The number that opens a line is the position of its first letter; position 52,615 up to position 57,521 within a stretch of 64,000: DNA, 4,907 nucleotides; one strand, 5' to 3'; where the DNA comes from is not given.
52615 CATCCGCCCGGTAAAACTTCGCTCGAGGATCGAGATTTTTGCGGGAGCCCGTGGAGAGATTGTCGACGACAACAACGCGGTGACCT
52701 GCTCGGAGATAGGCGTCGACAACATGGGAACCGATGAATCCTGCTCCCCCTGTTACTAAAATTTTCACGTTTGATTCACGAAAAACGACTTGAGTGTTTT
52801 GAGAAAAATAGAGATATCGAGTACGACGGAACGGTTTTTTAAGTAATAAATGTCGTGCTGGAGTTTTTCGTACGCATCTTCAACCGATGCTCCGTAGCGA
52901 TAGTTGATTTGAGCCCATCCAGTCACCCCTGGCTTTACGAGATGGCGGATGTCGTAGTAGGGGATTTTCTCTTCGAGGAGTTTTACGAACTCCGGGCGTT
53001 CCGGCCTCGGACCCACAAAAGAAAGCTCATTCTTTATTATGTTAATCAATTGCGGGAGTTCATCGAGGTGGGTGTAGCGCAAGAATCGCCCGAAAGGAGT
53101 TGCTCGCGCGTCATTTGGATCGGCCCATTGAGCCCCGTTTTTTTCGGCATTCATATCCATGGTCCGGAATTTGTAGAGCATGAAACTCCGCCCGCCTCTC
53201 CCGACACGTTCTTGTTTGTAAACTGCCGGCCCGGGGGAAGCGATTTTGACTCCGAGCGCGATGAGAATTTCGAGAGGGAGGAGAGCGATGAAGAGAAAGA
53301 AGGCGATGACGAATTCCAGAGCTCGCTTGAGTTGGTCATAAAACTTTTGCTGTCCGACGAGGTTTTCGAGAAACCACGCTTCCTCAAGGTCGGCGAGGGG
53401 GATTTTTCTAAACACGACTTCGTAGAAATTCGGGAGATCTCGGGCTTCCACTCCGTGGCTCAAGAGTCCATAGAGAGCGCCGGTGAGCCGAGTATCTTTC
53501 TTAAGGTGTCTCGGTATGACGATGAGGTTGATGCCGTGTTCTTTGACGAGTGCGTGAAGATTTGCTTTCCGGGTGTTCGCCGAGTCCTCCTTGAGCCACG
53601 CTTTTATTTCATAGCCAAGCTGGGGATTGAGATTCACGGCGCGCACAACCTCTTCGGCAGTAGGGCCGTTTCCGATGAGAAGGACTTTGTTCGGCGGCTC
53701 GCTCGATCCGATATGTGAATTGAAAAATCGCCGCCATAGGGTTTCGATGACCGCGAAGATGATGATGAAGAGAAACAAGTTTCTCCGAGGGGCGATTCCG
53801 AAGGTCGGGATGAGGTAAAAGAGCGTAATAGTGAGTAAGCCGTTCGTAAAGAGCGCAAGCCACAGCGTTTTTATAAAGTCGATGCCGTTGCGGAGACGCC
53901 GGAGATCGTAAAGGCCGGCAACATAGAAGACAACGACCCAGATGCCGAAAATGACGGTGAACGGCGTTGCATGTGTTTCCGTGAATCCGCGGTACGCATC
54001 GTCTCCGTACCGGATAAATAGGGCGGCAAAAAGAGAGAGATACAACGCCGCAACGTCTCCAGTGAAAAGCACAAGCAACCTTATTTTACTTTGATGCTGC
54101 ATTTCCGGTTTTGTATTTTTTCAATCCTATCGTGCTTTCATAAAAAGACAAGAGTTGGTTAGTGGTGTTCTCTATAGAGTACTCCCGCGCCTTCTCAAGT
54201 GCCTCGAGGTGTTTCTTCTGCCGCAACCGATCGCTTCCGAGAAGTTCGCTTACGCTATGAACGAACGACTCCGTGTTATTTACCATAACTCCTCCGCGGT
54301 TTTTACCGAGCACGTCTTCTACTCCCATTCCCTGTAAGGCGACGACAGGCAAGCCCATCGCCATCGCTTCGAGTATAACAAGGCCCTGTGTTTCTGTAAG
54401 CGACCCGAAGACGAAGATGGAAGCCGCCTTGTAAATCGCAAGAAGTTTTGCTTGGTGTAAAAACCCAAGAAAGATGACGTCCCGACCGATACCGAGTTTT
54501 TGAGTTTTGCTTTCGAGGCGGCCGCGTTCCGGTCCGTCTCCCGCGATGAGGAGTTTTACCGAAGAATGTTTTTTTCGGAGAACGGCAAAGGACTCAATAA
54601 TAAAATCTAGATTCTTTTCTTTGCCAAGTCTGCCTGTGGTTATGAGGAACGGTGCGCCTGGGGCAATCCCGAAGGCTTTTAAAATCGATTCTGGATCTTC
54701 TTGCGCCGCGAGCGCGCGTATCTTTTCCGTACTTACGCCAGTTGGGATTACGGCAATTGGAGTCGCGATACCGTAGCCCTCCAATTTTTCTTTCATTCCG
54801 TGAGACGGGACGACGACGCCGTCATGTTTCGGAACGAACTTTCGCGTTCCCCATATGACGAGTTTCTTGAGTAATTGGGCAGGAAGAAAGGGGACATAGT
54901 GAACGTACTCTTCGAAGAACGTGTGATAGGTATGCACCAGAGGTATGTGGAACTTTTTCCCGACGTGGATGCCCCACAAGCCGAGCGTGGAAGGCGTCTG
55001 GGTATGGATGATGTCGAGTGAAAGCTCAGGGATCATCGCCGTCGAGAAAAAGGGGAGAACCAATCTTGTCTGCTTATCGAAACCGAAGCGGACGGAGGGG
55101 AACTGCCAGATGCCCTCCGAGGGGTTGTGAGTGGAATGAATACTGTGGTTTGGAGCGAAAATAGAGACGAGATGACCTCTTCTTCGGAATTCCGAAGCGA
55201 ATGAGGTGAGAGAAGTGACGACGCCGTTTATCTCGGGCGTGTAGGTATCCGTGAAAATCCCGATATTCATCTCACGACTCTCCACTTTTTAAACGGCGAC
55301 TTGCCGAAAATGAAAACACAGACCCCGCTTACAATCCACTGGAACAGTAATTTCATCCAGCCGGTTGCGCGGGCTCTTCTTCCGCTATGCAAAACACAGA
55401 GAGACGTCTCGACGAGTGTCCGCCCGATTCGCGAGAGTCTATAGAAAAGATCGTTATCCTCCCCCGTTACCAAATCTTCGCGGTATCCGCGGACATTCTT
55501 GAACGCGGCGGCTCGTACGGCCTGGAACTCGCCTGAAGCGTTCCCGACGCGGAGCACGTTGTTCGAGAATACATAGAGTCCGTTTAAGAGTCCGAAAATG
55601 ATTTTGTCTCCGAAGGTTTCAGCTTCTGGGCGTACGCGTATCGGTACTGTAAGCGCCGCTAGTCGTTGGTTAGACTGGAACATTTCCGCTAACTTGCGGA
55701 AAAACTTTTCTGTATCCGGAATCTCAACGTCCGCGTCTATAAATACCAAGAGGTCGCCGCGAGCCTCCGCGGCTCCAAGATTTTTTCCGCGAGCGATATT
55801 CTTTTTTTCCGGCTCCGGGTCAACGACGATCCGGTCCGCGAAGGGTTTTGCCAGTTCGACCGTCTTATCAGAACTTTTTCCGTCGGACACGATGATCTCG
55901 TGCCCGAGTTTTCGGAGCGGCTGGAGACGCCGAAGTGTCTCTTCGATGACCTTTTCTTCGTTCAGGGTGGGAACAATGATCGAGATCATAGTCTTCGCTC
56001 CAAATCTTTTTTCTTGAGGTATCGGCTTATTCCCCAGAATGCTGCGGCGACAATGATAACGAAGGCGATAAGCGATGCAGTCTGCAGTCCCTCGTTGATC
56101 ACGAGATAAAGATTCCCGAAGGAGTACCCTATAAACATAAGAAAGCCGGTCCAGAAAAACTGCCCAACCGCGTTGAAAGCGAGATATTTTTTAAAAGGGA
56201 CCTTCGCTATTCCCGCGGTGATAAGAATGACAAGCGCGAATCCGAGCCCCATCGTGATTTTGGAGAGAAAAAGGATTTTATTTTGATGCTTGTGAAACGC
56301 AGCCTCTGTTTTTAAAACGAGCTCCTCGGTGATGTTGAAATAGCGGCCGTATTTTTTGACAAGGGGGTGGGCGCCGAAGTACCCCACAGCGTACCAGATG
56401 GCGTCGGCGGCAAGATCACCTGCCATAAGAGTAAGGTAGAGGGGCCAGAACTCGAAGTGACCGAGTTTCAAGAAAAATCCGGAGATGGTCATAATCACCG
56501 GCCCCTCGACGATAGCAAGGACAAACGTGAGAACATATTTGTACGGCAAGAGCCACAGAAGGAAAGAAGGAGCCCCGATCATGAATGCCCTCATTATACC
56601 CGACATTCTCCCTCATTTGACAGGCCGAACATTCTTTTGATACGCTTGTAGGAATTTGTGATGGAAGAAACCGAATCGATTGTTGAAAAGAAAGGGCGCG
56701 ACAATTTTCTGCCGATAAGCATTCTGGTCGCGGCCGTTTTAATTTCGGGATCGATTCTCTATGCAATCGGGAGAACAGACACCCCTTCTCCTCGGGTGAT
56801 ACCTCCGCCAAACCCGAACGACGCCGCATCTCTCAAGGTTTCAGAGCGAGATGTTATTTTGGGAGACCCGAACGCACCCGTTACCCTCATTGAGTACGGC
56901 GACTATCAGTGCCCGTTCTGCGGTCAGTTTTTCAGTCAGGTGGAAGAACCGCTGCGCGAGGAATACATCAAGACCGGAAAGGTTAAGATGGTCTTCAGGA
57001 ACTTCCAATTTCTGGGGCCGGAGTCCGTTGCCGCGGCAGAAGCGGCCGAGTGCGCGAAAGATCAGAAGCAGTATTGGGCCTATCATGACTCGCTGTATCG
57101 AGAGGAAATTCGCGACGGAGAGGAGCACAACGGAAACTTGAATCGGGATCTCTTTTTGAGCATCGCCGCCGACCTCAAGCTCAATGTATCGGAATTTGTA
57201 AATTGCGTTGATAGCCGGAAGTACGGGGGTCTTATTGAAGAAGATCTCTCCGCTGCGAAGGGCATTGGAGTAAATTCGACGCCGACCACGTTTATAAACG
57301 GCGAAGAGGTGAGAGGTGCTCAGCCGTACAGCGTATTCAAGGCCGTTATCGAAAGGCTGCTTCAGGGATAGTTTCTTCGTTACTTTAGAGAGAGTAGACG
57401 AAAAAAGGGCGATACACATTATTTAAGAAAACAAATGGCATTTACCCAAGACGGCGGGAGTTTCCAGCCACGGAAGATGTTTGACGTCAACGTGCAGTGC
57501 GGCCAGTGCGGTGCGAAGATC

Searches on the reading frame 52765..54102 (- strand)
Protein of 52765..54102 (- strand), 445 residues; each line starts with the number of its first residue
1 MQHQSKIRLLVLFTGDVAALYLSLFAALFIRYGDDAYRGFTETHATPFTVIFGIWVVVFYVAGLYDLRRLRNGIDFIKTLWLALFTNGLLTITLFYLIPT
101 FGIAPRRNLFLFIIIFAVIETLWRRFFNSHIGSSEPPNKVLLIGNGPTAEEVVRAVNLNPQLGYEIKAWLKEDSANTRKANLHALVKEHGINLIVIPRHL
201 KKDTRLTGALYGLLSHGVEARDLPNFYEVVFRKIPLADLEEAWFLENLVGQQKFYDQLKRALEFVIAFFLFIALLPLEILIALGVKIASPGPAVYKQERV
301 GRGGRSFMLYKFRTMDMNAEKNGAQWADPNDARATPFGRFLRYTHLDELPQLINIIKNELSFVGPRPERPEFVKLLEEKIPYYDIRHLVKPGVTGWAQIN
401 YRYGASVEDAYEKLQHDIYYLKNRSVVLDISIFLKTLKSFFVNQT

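Call 19: search_protein_families(library=pfam, proteins=[window:52765-54102:-], max_evalue=0.001)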
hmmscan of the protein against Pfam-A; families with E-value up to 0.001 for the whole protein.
window:52765-54102:- (445 aa): 1 family
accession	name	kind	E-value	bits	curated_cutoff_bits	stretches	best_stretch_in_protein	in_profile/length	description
PF02397.22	Bac_transf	-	5.8e-63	212.1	27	1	259-441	1-178/179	Bacterial sugar transferase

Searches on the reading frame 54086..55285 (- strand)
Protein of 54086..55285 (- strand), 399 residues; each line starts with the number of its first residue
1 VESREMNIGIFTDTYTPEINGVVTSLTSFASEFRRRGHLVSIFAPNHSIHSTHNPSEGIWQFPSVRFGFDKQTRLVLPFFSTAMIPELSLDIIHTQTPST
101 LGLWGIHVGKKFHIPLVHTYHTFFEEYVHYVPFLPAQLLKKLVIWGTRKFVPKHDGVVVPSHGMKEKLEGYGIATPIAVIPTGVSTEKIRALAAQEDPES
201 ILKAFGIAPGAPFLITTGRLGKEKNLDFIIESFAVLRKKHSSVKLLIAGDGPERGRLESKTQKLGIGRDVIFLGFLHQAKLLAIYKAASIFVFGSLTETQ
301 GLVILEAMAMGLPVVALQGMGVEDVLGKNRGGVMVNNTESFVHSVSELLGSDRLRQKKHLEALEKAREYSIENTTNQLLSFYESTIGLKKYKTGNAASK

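Call 19: search_protein_families(library=pfam, proteins=[window:54086-55285:-], max_evalue=0.001)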
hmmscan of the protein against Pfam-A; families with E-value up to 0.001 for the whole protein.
window:54086-55285:- (399 aa): 6 families
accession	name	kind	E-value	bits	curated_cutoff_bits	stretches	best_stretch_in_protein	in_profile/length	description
PF00534.26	Glycos_transf_1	-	6.1e-35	120.7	26.4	1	202-357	6-164/172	Glycosyl transferases group 1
PF13692.12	Glyco_trans_1_4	-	1.8e-32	113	27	1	212-349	2-140/142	Glycosyl transferases group 1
PF13439.12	Glyco_transf_4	-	7.7e-30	104.6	28.5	1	19-188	1-170/170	Glycosyltransferase Family 4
PF13579.12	Glyco_trans_4_4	-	7.3e-15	56.1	29.7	1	20-183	1-158/158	Glycosyl transferase 4-like domain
PF20706.3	GT4-conflict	-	6.2e-08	32.5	26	1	210-353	196-344/385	Family 4 Glycosyltransferase in conflict systems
PF13524.12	Glyco_trans_1_2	-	7.4e-05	23.2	25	1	243-379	15-143/144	Glycosyl transferase-like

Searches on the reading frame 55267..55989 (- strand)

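Call 19: search_protein_families(library=pfam, proteins=[window:55267-55989:-], max_evalue=0.001)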
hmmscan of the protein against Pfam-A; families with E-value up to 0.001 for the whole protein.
window:55267-55989:- (240 aa): 4 families
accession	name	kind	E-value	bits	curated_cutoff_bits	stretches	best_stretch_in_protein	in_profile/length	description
PF00535.33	Glycos_transf_2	-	9.2e-23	81.4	23.3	1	3-127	1-126/168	Glycosyl transferase family 2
PF10111.15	Glyco_tranf_2_2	-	5e-11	43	27.3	1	3-192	1-206/276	Glycosyltransferase like family 2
PF13641.12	Glyco_tranf_2_3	-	4.1e-09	37.2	27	1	2-190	3-199/230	Glycosyltransferase like family 2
PF13506.12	Glyco_transf_21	-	0.00047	20.1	21.7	1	72-170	25-121/174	Glycosyl transferase family 21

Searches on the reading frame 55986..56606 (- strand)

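Call 21: search_protein_families(library=pfam, proteins=[window:55986-56606:-], max_evalue=0.001)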
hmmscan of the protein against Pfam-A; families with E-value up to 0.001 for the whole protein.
window:55986-56606:- (206 aa): 1 family
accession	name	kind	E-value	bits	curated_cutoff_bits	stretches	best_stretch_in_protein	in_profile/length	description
PF09335.16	VTT_dom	-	3.2e-12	47.4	33.9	1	37-162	5-123/123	VTT domain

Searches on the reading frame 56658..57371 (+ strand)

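Call 21: search_protein_families(library=pfam, proteins=[window:56658-57371:+], max_evalue=0.001)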
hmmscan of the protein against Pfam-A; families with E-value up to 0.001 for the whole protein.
window:56658-57371:+ (237 aa): 3 families
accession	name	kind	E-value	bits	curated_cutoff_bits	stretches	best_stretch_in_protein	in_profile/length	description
PF13462.12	Thioredoxin_4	-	6.2e-38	131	23.2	1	63-232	3-164/165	Thioredoxin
PF01323.26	DSBA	-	8.1e-17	62.1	25.6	1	76-231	1-190/191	DSBA-like thioredoxin domain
PF13098.12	Thioredoxin_2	-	1.3e-05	25.9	27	1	77-230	9-103/104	Thioredoxin-like domain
